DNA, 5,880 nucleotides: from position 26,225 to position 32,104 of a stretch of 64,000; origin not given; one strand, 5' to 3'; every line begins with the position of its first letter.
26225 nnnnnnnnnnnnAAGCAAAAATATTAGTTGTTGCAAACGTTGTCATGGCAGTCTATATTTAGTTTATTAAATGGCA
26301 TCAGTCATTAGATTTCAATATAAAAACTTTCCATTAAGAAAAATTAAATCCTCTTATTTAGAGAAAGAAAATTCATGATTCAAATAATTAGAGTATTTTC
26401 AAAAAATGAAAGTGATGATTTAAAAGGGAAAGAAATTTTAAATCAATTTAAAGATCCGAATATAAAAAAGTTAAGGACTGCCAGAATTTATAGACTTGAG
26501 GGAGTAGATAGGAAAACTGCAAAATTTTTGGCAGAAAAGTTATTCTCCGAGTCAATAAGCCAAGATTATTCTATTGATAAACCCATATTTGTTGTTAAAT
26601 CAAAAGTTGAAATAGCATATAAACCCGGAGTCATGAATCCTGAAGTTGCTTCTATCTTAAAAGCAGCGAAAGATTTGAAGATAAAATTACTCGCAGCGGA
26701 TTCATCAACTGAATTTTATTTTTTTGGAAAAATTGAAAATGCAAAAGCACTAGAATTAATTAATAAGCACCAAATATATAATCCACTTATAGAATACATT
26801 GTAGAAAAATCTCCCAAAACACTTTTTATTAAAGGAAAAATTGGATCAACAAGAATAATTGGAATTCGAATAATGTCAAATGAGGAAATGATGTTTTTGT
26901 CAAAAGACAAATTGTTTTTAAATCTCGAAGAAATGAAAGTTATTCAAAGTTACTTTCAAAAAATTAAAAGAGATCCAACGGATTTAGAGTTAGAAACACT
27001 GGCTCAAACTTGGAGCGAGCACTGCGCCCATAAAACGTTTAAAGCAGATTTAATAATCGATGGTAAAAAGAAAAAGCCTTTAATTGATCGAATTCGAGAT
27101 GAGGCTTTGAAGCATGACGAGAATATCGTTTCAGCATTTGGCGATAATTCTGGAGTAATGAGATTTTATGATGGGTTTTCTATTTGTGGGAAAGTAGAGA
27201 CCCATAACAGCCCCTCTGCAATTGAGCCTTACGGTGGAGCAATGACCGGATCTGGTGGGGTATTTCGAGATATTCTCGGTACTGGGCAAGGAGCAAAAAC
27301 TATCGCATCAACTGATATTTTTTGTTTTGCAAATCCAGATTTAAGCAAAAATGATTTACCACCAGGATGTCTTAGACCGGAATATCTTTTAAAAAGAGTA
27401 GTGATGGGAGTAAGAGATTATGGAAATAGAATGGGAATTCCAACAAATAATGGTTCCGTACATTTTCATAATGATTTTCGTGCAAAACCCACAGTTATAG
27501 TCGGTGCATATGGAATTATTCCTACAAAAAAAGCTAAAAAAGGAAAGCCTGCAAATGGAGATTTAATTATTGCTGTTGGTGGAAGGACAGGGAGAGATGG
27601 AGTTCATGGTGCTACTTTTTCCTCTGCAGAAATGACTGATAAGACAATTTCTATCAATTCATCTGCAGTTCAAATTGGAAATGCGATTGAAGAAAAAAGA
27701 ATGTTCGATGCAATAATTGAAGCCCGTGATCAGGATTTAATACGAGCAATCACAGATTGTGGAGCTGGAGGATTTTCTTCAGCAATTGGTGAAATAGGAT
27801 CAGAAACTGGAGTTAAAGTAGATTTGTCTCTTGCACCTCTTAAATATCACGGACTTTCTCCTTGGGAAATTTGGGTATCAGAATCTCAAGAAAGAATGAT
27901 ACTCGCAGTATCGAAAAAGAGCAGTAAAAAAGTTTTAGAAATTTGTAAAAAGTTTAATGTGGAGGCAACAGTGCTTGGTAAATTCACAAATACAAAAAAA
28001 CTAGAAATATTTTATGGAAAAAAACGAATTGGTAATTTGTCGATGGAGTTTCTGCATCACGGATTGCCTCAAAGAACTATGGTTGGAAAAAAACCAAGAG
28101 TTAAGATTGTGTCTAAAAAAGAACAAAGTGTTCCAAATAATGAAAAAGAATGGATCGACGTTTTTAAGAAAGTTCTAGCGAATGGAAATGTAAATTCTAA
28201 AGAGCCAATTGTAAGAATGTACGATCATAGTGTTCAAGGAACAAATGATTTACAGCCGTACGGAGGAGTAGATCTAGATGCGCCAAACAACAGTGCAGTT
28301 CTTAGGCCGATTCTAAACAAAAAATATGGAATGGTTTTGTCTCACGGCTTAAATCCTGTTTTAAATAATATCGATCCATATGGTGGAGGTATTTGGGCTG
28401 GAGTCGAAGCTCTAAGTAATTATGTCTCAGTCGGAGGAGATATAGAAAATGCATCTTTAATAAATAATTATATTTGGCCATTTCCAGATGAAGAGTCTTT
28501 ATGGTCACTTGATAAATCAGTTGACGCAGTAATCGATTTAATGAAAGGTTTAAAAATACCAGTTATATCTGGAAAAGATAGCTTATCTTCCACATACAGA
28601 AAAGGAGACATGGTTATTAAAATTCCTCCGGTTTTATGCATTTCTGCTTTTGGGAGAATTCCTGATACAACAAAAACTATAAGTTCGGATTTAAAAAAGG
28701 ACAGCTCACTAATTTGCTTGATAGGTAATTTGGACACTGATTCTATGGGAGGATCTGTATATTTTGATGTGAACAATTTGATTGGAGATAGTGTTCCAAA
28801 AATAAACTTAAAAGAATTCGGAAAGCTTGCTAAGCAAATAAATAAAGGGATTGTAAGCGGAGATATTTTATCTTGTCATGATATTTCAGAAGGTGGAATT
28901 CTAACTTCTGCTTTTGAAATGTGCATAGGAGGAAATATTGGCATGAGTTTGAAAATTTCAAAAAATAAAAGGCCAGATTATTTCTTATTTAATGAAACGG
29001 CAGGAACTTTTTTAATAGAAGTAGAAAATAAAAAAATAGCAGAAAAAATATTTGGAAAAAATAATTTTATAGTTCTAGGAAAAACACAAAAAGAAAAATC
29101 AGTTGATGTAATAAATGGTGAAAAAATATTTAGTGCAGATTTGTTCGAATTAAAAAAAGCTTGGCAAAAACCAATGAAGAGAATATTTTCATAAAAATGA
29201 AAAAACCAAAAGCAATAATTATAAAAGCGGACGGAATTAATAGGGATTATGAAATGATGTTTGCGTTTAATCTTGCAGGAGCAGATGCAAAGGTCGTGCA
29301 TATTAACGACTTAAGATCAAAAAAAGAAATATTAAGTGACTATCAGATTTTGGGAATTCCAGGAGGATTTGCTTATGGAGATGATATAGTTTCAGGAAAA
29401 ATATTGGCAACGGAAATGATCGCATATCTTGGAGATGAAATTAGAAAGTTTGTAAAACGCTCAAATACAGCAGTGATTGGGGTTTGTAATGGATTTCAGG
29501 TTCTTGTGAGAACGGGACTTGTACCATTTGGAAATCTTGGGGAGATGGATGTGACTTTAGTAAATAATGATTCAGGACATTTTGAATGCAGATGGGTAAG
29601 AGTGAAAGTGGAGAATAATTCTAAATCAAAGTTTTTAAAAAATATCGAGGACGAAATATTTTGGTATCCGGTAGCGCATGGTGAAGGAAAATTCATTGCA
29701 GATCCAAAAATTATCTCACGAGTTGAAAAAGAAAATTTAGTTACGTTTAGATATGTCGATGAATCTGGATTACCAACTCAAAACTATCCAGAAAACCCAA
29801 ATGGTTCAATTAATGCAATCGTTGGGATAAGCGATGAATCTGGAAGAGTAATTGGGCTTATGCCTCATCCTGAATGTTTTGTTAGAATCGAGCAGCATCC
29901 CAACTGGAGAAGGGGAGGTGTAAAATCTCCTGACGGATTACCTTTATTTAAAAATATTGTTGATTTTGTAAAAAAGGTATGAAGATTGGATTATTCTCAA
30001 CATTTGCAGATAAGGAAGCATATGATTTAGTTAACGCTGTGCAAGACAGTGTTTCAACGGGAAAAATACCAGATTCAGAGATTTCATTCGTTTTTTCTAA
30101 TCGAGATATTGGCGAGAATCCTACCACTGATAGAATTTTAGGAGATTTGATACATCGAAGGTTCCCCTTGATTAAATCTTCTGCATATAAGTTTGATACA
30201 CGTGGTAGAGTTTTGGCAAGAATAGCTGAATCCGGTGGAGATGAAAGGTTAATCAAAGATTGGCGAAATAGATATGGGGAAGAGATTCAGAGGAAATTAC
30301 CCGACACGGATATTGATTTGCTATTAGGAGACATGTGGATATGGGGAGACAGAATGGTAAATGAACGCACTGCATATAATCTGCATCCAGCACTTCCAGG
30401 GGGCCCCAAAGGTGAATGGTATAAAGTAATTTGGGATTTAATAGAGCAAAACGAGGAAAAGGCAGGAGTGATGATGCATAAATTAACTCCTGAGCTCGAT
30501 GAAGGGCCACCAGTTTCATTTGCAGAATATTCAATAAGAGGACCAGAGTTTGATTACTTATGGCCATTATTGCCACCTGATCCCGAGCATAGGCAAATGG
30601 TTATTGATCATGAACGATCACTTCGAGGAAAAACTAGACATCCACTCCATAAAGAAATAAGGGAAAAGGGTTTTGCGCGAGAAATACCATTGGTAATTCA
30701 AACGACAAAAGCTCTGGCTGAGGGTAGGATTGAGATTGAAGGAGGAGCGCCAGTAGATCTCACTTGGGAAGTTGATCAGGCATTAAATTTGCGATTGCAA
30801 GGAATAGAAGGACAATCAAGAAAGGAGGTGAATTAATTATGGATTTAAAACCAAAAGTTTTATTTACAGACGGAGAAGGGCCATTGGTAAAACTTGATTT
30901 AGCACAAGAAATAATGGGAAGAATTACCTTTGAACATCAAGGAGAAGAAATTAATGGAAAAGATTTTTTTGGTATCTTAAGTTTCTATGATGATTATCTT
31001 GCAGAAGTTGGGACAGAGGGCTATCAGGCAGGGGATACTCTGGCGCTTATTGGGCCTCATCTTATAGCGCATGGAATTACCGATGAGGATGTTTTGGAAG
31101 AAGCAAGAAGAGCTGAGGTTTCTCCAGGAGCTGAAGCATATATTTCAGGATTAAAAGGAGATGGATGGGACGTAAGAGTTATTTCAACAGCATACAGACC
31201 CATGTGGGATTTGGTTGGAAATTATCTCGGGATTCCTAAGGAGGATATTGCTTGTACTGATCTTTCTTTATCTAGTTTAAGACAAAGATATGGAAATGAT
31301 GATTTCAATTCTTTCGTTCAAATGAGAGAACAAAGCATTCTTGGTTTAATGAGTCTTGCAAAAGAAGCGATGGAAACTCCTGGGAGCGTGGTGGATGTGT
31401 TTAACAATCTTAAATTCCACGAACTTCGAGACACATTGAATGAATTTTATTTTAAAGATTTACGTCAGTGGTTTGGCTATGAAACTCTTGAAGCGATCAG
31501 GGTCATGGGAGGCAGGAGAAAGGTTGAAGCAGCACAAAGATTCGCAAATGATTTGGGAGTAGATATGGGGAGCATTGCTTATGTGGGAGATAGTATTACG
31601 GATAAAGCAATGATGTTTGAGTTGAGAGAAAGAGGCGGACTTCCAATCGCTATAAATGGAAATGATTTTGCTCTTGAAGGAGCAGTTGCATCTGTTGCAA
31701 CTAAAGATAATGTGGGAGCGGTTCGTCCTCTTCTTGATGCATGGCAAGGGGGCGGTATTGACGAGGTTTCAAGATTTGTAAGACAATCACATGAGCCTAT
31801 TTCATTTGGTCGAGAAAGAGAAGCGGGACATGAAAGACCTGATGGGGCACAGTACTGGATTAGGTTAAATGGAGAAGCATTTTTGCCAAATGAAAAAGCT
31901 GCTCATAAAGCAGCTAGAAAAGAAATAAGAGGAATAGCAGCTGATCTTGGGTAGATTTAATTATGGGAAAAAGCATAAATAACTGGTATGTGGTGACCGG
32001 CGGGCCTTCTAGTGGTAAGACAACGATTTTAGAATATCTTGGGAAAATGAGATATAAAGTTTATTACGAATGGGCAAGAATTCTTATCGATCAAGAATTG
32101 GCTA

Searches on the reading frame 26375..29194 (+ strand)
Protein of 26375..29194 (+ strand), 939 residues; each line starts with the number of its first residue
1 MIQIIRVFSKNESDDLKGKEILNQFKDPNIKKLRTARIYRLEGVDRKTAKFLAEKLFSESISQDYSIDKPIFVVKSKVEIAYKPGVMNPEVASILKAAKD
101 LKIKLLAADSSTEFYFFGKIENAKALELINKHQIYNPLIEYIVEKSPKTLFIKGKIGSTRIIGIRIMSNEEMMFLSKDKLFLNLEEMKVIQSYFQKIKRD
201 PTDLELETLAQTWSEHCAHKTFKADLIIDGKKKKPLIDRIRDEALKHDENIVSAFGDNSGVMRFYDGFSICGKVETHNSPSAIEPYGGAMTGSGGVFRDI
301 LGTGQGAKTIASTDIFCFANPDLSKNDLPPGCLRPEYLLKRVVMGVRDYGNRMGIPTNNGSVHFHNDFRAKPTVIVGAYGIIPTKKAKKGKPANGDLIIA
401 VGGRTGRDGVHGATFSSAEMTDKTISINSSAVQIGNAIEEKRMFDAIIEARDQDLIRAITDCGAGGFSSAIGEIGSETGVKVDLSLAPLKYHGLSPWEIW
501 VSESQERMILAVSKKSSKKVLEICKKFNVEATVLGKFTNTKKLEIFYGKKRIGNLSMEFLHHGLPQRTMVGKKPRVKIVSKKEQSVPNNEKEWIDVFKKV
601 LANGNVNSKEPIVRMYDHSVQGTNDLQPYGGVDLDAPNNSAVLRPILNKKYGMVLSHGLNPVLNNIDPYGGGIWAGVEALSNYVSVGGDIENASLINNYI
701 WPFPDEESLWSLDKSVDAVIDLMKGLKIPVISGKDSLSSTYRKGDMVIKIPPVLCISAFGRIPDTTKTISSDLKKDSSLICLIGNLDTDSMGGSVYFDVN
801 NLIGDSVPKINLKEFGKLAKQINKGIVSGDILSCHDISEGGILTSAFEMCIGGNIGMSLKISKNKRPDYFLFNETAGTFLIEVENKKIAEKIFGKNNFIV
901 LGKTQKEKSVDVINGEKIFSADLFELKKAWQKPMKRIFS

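Call 79: search_protein_families(library=pfam, proteins=[window:26375-29194:+], max_evalue=0.0001)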
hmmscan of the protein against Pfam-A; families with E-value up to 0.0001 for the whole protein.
window:26375-29194:+ (939 aa): 4 families
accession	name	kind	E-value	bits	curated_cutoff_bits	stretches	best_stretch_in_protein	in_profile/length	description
PF02769.27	AIRS_C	-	3.2e-44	151.3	23.1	2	395-547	3-155/156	AIR synthase related protein, C-terminal domain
PF00586.29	AIRS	-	5.6e-20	72.3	24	1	256-382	1-112/112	AIR synthase related protein, N-terminal domain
PF18072.6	FGAR-AT_linker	-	1.5e-17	64.3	26.6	1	178-220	8-50/50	Formylglycinamide ribonucleotide amidotransferase linker domain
PF22689.1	FGAR-AT_PurM_N-like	-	2.5e-05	24.5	27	1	609-760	2-159/160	FGAR-AT PurM_N-like domain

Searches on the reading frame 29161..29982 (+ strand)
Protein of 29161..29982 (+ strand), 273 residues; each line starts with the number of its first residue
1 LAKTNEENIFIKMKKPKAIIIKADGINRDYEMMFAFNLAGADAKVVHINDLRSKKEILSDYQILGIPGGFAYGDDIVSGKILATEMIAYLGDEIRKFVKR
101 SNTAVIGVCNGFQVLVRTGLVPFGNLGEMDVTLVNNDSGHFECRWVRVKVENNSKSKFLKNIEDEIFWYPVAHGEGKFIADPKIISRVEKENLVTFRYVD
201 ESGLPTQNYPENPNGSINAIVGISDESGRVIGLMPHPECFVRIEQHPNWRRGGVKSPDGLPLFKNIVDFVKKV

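Call 79: search_protein_families(library=pfam, proteins=[window:29161-29982:+], max_evalue=0.0001)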
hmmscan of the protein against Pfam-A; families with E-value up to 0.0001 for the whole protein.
window:29161-29982:+ (273 aa): 1 family
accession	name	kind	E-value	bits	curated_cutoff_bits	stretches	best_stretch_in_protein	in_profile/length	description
PF13507.12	GATase_5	-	6.1e-79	265.2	27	1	15-270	1-260/260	CobB/CobQ-like glutamine amidotransferase domain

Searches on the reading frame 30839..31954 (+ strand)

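Call 79: search_protein_families(library=pfam, proteins=[window:30839-31954:+], max_evalue=0.0001)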
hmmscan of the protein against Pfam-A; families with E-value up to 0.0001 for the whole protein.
window:30839-31954:+ (371 aa): 1 family
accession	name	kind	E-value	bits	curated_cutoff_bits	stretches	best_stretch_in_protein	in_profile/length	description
PF12710.13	HAD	-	1.8e-06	28.9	27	0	84-142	68-132/189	haloacid dehalogenase-like hydrolase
